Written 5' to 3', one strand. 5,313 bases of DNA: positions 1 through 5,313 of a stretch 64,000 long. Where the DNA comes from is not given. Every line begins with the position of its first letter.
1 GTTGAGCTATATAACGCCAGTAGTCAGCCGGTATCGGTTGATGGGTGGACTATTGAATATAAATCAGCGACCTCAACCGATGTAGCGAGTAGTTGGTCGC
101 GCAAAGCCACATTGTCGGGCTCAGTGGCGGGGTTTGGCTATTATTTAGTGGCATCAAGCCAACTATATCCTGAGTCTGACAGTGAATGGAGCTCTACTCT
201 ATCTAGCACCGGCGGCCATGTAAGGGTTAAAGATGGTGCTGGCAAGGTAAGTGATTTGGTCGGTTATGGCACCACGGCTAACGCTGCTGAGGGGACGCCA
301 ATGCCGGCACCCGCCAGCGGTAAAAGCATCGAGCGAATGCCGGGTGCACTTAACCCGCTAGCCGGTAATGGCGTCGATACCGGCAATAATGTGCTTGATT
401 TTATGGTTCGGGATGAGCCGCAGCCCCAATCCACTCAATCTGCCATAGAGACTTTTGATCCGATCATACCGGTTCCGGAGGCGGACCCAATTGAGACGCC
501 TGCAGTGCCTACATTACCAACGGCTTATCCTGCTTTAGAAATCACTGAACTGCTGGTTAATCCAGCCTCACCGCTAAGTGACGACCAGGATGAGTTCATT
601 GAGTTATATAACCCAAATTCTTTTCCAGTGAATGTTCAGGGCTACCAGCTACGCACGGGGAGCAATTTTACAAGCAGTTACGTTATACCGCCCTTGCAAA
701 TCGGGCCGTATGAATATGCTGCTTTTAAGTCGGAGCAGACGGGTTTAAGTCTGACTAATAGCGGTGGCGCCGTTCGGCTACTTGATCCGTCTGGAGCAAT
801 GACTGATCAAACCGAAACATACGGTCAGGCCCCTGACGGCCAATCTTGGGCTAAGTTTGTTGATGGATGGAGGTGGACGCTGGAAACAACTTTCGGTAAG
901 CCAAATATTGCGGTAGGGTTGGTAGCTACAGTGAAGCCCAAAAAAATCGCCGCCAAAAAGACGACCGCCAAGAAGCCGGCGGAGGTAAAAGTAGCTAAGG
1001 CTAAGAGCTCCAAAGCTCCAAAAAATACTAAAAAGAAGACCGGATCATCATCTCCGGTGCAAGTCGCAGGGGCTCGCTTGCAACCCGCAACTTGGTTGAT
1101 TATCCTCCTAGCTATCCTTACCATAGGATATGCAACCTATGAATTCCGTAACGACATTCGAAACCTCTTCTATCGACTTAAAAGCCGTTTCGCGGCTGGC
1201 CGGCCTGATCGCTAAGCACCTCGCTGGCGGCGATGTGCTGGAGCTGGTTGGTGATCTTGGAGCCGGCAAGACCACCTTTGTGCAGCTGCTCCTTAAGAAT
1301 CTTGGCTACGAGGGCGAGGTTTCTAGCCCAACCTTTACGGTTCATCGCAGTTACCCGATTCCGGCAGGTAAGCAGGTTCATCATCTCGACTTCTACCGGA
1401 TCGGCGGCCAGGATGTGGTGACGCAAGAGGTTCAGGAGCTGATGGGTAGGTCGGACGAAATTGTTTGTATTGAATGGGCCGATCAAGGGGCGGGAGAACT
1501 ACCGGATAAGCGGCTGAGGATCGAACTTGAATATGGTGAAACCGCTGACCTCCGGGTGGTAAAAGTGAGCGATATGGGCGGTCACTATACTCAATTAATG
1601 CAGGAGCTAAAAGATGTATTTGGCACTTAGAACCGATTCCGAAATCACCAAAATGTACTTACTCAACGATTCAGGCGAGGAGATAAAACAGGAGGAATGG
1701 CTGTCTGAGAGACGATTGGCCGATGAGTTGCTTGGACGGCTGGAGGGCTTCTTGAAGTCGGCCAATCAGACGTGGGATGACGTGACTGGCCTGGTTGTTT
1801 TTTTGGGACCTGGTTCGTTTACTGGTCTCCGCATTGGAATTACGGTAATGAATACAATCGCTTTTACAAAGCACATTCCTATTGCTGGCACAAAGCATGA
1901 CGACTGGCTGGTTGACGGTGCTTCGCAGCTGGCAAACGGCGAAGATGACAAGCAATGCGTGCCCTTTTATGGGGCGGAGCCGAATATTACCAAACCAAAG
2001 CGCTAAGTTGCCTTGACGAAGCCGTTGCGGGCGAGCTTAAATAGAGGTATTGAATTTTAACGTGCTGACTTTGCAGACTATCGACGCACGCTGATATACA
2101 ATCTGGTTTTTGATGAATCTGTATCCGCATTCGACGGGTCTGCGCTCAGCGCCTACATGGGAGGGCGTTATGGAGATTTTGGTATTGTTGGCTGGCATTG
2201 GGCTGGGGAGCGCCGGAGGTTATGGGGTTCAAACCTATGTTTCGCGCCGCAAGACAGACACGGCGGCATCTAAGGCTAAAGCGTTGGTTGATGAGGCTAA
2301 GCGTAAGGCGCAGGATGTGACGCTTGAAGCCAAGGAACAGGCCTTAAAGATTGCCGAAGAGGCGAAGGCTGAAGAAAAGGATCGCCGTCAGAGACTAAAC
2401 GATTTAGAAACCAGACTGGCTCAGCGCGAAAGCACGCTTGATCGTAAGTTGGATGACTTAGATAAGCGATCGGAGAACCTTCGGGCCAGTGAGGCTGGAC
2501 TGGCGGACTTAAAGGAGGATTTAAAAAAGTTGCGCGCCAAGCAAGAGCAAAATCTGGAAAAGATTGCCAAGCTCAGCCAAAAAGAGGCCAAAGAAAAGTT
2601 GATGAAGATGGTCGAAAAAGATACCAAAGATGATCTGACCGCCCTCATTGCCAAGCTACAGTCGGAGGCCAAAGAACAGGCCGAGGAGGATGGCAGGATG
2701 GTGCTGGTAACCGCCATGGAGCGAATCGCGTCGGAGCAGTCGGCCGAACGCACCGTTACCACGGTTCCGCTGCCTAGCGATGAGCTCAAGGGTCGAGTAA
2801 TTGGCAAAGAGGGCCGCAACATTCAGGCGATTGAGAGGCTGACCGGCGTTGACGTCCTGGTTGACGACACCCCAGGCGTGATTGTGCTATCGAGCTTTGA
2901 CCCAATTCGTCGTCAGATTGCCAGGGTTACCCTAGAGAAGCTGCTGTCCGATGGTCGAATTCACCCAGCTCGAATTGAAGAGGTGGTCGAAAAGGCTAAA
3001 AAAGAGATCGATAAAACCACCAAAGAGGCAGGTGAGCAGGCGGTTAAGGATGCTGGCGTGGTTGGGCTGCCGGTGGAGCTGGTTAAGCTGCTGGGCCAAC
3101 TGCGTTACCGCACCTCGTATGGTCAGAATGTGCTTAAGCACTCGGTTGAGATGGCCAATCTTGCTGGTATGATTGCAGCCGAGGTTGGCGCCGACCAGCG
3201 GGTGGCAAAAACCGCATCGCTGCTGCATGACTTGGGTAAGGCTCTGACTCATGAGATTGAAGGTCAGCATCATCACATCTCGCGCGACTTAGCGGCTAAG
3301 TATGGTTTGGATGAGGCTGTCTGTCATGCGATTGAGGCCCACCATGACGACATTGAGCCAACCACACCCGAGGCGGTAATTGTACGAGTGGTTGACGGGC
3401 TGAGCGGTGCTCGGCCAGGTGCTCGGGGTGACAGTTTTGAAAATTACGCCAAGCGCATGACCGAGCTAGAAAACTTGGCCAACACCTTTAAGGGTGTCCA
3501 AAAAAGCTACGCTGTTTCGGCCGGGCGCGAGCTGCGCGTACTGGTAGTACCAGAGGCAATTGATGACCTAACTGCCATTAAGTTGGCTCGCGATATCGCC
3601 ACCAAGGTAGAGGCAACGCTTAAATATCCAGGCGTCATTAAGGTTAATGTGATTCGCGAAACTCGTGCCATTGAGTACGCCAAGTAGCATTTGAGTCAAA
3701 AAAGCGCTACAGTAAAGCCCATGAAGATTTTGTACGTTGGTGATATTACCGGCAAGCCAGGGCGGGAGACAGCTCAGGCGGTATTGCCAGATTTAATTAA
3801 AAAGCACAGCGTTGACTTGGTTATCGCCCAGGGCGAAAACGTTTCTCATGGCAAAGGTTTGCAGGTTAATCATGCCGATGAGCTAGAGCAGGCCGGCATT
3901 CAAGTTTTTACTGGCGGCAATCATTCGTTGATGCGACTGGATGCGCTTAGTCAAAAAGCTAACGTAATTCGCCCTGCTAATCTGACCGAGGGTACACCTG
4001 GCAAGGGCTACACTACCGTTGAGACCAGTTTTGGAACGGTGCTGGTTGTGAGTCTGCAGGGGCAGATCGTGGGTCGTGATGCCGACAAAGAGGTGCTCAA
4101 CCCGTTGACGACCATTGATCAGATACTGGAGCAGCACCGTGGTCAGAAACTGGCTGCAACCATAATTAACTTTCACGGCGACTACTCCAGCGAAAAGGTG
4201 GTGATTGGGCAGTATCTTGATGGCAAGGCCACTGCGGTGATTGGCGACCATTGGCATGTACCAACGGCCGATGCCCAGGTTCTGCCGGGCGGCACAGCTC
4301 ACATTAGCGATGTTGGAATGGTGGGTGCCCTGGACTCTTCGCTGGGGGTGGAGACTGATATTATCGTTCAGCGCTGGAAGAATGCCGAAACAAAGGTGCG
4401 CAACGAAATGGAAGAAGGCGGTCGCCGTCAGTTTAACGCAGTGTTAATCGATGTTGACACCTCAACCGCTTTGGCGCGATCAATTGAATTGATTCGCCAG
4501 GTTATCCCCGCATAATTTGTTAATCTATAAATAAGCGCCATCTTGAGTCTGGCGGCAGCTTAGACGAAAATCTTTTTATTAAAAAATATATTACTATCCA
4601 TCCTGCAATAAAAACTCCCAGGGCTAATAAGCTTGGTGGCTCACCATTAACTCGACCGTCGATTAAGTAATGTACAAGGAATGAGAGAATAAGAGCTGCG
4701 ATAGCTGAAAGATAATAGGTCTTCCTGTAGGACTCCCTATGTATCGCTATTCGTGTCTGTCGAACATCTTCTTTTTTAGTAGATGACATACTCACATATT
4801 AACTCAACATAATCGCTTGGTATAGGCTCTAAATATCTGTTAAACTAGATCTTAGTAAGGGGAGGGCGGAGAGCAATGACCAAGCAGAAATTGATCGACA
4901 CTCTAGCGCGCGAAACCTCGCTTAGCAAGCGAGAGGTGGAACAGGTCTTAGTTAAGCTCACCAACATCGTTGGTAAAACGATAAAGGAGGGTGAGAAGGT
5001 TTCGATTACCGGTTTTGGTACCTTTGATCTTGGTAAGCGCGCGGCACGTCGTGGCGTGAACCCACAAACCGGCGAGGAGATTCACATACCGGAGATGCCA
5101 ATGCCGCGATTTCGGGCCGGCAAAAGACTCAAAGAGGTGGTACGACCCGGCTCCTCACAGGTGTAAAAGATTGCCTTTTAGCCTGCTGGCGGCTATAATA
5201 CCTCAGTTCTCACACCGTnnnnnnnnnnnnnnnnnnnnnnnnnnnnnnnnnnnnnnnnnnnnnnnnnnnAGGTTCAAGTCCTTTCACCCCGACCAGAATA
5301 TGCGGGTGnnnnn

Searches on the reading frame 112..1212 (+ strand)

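Call 18: search_protein_families(library=pfam, proteins=[window:112-1212:+], max_evalue=0.001)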
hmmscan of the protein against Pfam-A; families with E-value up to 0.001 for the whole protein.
window:112-1212:+ (367 aa): 1 family
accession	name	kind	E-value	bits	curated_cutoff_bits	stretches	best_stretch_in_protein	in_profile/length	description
PF00932.25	LTD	-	1.1e-10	42.3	34.3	1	137-235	3-106/109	Lamin Tail Domain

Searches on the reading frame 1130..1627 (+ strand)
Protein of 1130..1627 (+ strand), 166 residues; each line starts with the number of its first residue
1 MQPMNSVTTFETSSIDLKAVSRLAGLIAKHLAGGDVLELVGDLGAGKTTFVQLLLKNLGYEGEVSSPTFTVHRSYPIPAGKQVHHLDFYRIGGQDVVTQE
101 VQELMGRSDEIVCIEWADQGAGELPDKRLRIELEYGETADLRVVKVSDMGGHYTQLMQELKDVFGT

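Call 18: search_protein_families(library=pfam, proteins=[window:1130-1627:+], max_evalue=0.001)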
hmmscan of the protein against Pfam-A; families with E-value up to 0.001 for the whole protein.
window:1130-1627:+ (166 aa): 1 family
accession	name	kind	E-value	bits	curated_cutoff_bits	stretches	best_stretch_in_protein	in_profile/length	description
PF02367.23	TsaE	-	5.4e-30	104.4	26.6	1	18-137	5-122/128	Threonylcarbamoyl adenosine biosynthesis protein TsaE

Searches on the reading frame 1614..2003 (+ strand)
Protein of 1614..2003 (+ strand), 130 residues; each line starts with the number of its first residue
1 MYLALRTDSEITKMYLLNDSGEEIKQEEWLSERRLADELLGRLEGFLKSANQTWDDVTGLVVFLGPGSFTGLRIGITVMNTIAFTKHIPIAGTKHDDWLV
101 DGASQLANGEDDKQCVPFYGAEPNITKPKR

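Call 18: search_protein_families(library=pfam, proteins=[window:1614-2003:+], max_evalue=0.001)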
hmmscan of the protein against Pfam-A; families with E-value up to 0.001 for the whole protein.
window:1614-2003:+ (130 aa): 1 family
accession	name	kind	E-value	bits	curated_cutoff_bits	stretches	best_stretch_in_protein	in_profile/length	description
PF00814.31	TsaD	-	8.7e-11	42.5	24.8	1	33-103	27-97/264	tRNA N6-adenosine threonylcarbamoyltransferase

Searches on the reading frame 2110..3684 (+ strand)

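Call 18: search_protein_families(library=pfam, proteins=[window:2110-3684:+], max_evalue=0.001)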
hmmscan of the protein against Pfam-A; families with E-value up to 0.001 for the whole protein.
window:2110-3684:+ (525 aa): 5 families
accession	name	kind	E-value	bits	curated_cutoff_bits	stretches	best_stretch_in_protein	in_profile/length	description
PF12072.13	RNase_Y_N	-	7e-36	124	32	1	22-209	2-200/201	RNase Y N-terminal region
PF01966.28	HD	-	3e-18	66.6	22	1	341-432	1-114/116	HD domain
PF00013.35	KH_1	-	5.4e-07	29.7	21.5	1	218-275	3-64/66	KH domain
PF08668.18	HDOD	-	2.1e-05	24.5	22.9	0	340-380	94-135/196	HDOD domain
PF13083.13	KH_KhpA-B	-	0.00092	19.5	32.1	0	210-245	22-58/73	KhpA/KhpB, KH domain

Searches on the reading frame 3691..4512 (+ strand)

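Call 18: search_protein_families(library=pfam, proteins=[window:3691-4512:+], max_evalue=0.001)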
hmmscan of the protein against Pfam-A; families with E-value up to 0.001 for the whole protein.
window:3691-4512:+ (274 aa): 2 families
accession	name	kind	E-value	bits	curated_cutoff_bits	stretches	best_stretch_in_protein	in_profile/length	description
PF13277.11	YmdB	-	2.4e-72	243.7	27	1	14-268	1-253/253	YmdB-like protein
PF00149.33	Metallophos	-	5.2e-05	24.2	21.5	1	11-148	1-142/191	Calcineurin-like phosphoesterase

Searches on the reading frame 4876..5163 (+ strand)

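Call 18: search_protein_families(library=pfam, proteins=[window:4876-5163:+], max_evalue=0.001)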
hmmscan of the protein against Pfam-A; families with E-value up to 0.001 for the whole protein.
window:4876-5163:+ (96 aa): 2 families
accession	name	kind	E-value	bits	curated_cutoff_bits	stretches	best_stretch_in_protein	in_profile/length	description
PF00216.26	Bac_DNA_binding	-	7.1e-30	103.5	22.4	1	1-89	1-89/90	Bacterial DNA-binding protein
PF18291.6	HU-HIG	-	7.2e-07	29.7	26.2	1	2-87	33-116/125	HU domain fused to wHTH, Ig, or Glycine-rich motif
